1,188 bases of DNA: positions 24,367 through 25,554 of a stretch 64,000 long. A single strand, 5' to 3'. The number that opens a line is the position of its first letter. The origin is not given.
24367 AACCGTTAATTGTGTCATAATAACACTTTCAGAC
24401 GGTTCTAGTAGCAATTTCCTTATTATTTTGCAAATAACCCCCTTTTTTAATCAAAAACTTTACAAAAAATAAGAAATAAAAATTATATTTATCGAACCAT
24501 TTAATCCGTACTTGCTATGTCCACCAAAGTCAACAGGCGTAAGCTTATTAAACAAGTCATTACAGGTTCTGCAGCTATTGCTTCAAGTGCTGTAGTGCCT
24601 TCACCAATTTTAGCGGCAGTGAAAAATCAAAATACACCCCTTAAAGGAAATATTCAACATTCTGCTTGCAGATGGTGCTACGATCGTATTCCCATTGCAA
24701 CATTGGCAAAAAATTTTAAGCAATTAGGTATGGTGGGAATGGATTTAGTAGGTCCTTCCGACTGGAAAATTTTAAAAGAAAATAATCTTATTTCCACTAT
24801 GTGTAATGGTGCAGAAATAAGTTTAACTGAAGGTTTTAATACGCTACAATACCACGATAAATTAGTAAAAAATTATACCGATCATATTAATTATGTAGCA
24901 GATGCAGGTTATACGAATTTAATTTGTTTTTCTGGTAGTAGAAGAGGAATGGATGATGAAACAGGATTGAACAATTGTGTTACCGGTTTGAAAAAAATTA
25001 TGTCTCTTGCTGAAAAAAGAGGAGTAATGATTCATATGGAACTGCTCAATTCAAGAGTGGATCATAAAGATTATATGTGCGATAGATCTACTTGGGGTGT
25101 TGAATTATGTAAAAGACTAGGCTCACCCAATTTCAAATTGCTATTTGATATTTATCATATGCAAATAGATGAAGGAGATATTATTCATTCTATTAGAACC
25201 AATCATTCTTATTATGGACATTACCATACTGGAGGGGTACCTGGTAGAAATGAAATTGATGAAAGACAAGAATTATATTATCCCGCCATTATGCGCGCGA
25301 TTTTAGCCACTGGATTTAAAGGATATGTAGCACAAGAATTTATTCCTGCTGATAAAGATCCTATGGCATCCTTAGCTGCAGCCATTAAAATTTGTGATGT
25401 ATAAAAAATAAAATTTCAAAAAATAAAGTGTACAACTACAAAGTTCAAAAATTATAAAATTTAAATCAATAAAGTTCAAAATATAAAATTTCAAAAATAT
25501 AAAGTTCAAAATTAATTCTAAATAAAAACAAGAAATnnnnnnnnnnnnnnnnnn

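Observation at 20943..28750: Divergent eight-gene cluster resembling the non-hydrolytic 3-keto-glycoside pathway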

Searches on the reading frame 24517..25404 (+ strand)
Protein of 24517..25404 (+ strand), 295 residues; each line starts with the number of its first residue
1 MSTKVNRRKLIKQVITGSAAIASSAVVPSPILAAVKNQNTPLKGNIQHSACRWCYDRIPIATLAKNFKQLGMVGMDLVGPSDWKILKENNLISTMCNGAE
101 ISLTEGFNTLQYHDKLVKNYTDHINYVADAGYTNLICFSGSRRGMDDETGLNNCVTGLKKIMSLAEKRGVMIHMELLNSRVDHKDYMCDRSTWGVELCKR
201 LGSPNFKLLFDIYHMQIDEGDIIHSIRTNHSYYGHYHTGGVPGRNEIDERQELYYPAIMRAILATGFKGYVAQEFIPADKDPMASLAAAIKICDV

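Call 3: search_protein_families(library=pfam, proteins=[window:24517-25404:+], max_evalue=0.01)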
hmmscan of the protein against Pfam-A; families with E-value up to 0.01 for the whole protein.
window:24517-25404:+ (295 aa): 1 family
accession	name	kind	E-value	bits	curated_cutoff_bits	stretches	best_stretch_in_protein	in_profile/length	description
PF01261.30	AP_endonuc_2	-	2.5e-20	73.7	31.1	1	111-277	61-231/249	Xylose isomerase-like TIM barrel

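Call 4: search_protein_families(library=ncbifam, proteins=[window:24517-25404:+], max_evalue=0.01)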
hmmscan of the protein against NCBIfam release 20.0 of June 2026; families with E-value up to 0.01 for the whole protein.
window:24517-25404:+ (295 aa): 7 families
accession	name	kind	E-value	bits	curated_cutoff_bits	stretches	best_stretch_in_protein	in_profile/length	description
NF043033.1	OxoTetrIsom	equivalog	1.5e-23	83.9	325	1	118-280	85-242/251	2-oxo-tetronate isomerase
TIGR03234.1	OH-pyruv-isom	equivalog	1.8e-21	76.6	353.45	1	118-284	84-248/254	hydroxypyruvate isomerase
NF051856.1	PsicseEpim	equivalog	1e-16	61.6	300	1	144-274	119-244/287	D-psicose 3-epimerase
NF041099.2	keto_glucon_epim_IolO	equivalog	2.5e-11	43.4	300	1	115-290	90-261/269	5-keto-L-gluconate epimerase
NF007444.0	PRK09997.1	equivalog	1.3e-10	41.2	465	1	122-278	89-244/258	hydroxypyruvate isomerase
NF007441.0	PRK09989.1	equivalog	5.5e-08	32.9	412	1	172-278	140-244/258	HPr family phosphocarrier protein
NF012032.0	PRK15488.1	equivalog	0.0029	15.7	694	1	4-72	2-69/759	thiosulfate reductase PhsA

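Call 11: search_solved_structures(query=window:24517-25404:+, max_evalue=0.001)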
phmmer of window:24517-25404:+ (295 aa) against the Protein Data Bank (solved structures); distinct sequences matched with E-value up to 0.001: 23.
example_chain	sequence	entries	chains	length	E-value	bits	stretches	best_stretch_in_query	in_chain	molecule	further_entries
3ngf_A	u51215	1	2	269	1.3e-14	57.1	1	106-281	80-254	AP endonuclease, family 2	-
3vnk_A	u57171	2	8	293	1e-11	47.5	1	145-274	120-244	Xylose isomerase domain protein TIM barrel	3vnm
3vni_A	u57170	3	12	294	1e-11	47.5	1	145-274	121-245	Xylose isomerase domain protein TIM barrel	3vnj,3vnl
7e9w_A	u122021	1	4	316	1.2e-11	47.3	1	145-274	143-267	D-psicose 3-epimerase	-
2hk0_A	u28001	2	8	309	1.5e-08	37.2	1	154-241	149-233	D-PSICOSE 3-EPIMERASE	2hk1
7x7w_A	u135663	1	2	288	3.3e-08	36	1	154-272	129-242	D-PSICOSE 3-EPIMERASE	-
1k77_A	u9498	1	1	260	2.8e-07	33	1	175-278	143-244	Hypothetical protein ygbM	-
7erm_A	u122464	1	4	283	2.1e-06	30.1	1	150-285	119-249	D-tagatose 3-epimerase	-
7ern_A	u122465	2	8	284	2.1e-06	30.1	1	150-285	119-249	D-tagatose 3-epimerase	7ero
4q7i_A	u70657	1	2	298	5.3e-06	28.8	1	150-274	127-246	D-tagatose 3-epimerase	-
8xix_A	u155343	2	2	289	5.5e-06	28.7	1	153-274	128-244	D-tagatose 3-epimerase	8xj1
8xiv_A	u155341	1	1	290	5.6e-06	28.7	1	153-274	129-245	D-tagatose 3-epimerase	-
2ou4_A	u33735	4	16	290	1.3e-05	27.5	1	150-274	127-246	D-tagatose 3-epimerase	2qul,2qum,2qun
4xsl_A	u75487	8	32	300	1.4e-05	27.4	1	150-274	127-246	D-tagatose 3-epimerase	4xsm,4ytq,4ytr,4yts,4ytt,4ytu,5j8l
4pgl_A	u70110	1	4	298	2.1e-05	26.8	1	150-271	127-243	D-tagatose 3-epimerase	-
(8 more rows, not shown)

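Call 32: search_solved_structures(query=window:24517-25404:+, max_evalue=1e-7, show_alignments=5)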
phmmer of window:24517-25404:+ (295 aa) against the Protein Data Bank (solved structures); distinct sequences matched with E-value up to 1e-7: 6.
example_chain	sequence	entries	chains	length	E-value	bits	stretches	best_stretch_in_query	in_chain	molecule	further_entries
3ngf_A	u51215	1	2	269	1.3e-14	57.1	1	106-281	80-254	AP endonuclease, family 2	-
3vnk_A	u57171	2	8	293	1e-11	47.5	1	145-274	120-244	Xylose isomerase domain protein TIM barrel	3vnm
3vni_A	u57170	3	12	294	1e-11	47.5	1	145-274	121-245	Xylose isomerase domain protein TIM barrel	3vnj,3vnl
7e9w_A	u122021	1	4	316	1.2e-11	47.3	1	145-274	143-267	D-psicose 3-epimerase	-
2hk0_A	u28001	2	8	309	1.5e-08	37.2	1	154-241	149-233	D-PSICOSE 3-EPIMERASE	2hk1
7x7w_A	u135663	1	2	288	3.3e-08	36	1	154-272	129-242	D-PSICOSE 3-EPIMERASE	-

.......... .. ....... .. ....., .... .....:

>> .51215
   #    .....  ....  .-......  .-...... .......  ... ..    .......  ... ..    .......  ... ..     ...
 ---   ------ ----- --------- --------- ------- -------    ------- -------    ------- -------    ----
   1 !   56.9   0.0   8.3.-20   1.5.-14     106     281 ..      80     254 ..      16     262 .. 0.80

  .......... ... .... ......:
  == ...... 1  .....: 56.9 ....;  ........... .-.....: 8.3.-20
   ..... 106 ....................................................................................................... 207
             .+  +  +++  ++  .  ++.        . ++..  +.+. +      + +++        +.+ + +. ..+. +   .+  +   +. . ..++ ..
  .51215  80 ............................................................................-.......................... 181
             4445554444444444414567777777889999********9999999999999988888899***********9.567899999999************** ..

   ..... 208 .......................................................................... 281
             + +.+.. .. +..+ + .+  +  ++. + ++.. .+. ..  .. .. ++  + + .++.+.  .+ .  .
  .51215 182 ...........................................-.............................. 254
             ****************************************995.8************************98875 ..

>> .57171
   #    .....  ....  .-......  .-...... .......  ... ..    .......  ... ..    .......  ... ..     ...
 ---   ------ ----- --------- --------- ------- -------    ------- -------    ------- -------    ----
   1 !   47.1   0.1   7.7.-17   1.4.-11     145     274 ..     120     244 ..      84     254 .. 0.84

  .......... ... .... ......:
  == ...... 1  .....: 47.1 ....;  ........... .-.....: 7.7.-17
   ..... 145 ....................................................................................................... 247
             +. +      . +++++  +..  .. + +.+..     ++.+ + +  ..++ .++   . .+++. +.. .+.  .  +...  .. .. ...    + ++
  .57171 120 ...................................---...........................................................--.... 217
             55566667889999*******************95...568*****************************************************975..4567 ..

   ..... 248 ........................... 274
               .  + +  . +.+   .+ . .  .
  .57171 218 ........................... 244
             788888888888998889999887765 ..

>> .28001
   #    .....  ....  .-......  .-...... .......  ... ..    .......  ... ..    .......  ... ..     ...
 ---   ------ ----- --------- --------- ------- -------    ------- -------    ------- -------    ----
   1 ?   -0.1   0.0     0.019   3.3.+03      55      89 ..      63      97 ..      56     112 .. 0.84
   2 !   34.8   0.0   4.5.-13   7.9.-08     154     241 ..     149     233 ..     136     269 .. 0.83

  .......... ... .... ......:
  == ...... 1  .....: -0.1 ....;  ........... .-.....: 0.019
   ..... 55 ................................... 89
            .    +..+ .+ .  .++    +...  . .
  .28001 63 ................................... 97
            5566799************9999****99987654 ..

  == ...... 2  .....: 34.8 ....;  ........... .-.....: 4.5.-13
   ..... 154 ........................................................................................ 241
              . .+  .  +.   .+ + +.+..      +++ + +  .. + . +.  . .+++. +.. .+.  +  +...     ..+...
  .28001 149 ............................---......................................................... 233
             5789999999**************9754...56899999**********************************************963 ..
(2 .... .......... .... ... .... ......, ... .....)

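Call 60: predict_structure(alignment_id=A1)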
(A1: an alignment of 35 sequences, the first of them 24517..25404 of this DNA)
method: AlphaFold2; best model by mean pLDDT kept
length: 295 residues; sequences in the alignment: 35
mean_pLDDT: 80.7   pTM: 0.79
mean pLDDT of the five models: 80.7, 80.1, 79.2, 78.9, 78.0
residues with pLDDT >= 90: 162; 70-90: 63; 50-70: 23; < 50: 47
segments of 3 or more residues with pLDDT < 50: 1-37, 241-250
pLDDT, mean of each block of 10 residues (from residue 1): 39 36 34 47 89 91 95 92 95 85 84 94 96 94 91 97 98 81 67 92 96 72 91 86 44 82 96 84 88 88
secondary structure, 60 per line:
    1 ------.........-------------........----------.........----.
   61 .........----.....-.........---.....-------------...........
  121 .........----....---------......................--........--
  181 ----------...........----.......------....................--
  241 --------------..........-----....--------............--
elements in order: H7-15 H29-36 E47-51 H52-55 H60-69 E74-78 H80-88 E92-96 H110-129 E134-137 H147-168 E171-178 H191-201 E206-212 H219-232 E233-238 H255-264 E270-273 H282-293

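Call 62: fold_search(model_id=the predicted structure, library=pdb)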
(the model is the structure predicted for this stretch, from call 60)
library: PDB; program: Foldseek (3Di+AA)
matches with E <= 10: 1921; with E <= 0.001: 266
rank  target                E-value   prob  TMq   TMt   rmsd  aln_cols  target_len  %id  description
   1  3ngf_A                3.8e-12  1.00  0.70  0.79   3.2       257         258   22  Crystal structure of AP endonuclease, family 2 from Brucella melitensis (released 2010-07-07)
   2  3vni_B                4.3e-12  1.00  0.65  0.66   4.0       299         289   20  Crystal structures of D-Psicose 3-epimerase from Clostridium cellulolyticum H10 and its complex with ketohexose sugars (released 2012-08-01)
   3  3ngf_B                7.6e-12  1.00  0.71  0.80   3.1       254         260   23  Crystal structure of AP endonuclease, family 2 from Brucella melitensis (released 2010-07-07)
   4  3vni_C                1.9e-11  1.00  0.66  0.67   4.0       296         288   20  Crystal structures of D-Psicose 3-epimerase from Clostridium cellulolyticum H10 and its complex with ketohexose sugars (released 2012-08-01)
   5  3vni_A                2.4e-11  1.00  0.64  0.65   4.1       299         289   20  Crystal structures of D-Psicose 3-epimerase from Clostridium cellulolyticum H10 and its complex with ketohexose sugars (released 2012-08-01)
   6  8xiv                  2.5e-11  1.00  0.67  0.68   3.9       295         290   14  Production of D-psicose (released 2024-12-25)
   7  6wn6_A                3.2e-11  1.00  0.65  0.72   3.9       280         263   18  Crystal structure of 3-keto-D-glucoside 4-epimerase, YcjR, from E. coli, apo form (released 2020-06-10)
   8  8xix                  5.9e-11  1.00  0.63  0.64   5.5       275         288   16  KeDt3e within Co (released 2024-12-25)
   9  4ovx                  6.3e-11  1.00  0.63  0.68   4.3       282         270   16  Crystal structure of Xylose isomerase domain protein from Planctomyces limnophilus DSM 3776 (released 2014-02-12)
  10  7x7w_A                9.4e-11  1.00  0.66  0.67   5.0       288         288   17  The X-ray Crystallographic Structure of D-Psicose 3-epimerase from Clostridia bacterium (released 2022-09-07)
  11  6wn6_B                9.9e-11  1.00  0.67  0.75   3.7       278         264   16  Crystal structure of 3-keto-D-glucoside 4-epimerase, YcjR, from E. coli, apo form (released 2020-06-10)
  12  3vnl_A                9.9e-11  1.00  0.65  0.66   4.0       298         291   20  Crystal structures of D-Psicose 3-epimerase with D-tagatose from Clostridium cellulolyticum H10 (released 2012-08-01)
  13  3vnk_A                1.2e-10  1.00  0.65  0.66   4.0       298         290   20  Crystal structures of D-Psicose 3-epimerase with D-fructose from Clostridium cellulolyticum H10 (released 2012-08-01)
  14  3kws_A                1.2e-10  1.00  0.67  0.74   3.8       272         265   16  Crystal structure of Putative sugar isomerase (YP_001305149.1) from Parabacteroides distasonis ATCC 8503 at 1.68 A res (released 2009-12-22)
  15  4pgl_B                1.3e-10  1.00  0.68  0.69   3.7       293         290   15  Crystal structure of engineered D-tagatose 3-epimerase PcDTE-ILS6 (released 2014-10-22)
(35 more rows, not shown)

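Call 63: search_dna_similar(query=window:24517-25404:+, collection=plasmids, mode=protein, max_rows=25, max_evalue=1e-10)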
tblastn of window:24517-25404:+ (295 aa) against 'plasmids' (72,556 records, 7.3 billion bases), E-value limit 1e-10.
Records with a match: 156; places in all: 174; records where one place covers at least 80% of the query: 8.
Best place of each record, by identity: <60% 156.
By first word of the organism name: Rhizobium 95; Azospirillum 8; Burkholderia 4; Halomontanus 3; Haloprofundus 3; Paracoccus 2; Haladaptatus 2; Haloarcula 2; Photobacterium 2; Phyllobacterium 2; and 31 more.
By predicted mobility (MOB-suite, as given by PLSDB): non-mobilizable 121; conjugative 30; mobilizable 5.
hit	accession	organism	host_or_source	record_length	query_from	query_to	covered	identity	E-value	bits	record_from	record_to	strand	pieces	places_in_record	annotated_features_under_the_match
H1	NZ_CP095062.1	Hymenobacter volaticus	single cell,air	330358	1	295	100%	59.0%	1e-113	367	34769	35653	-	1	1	TIM barrel protein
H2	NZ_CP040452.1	Halomonas sp. PA16-9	-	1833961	5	295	99%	52.4%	2e-102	335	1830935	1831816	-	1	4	none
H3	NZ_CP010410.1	Xanthomonas sacchari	cell culture,rice seeds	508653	40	295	87%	58.2%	8e-99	324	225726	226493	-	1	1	TIM barrel protein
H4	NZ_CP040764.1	Paracoccus liaowanqingii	Tibetan antelope,cell culture,feces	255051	40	295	87%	56.4%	2e-94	311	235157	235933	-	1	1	TIM barrel protein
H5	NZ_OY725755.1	Parabacteroides distasonis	-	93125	5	295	99%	49.5%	3e-90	300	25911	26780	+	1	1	TIM barrel protein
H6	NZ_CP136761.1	Palleronia sp. LCG004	cell culture,Intertidal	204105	48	295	84%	57.8%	2e-89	298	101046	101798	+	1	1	TIM barrel protein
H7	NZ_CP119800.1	Halomontanus rarus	cell culture,sediment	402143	47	279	79%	35.0%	7e-28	120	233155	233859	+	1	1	TIM barrel protein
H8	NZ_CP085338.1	Haladaptatus halobius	cell culture,saline soil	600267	49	290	82%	32.9%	2e-25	113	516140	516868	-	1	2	TIM barrel protein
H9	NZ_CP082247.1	Natrinema sp. SYSU A 869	cell culture,salt lake sediment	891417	45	277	79%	34.2%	2e-27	119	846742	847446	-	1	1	TIM barrel protein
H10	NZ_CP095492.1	Halosolutus gelatinilyticus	cell culture,saline soil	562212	54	277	76%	33.5%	1e-27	119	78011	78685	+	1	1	TIM barrel protein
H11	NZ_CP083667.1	Haloprofundus halobius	cell culture,salt lake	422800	82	292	72%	33.3%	7e-25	111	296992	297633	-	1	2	TIM barrel protein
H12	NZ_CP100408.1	Haloarcula marina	cell culture,sediment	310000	98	284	63%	34.6%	8e-23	105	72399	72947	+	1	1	TIM barrel protein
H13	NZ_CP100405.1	Haloarcula marina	cell culture,sediment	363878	98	284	63%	34.6%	8e-23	105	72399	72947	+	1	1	TIM barrel protein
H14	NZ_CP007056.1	Halostagnicola larsenii XH-48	-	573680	114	293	61%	35.9%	2e-26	115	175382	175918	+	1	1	TIM barrel protein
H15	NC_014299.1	Halalkalicoccus jeotgali B3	-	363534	114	292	61%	35.6%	2e-22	104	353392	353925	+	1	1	TIM barrel protein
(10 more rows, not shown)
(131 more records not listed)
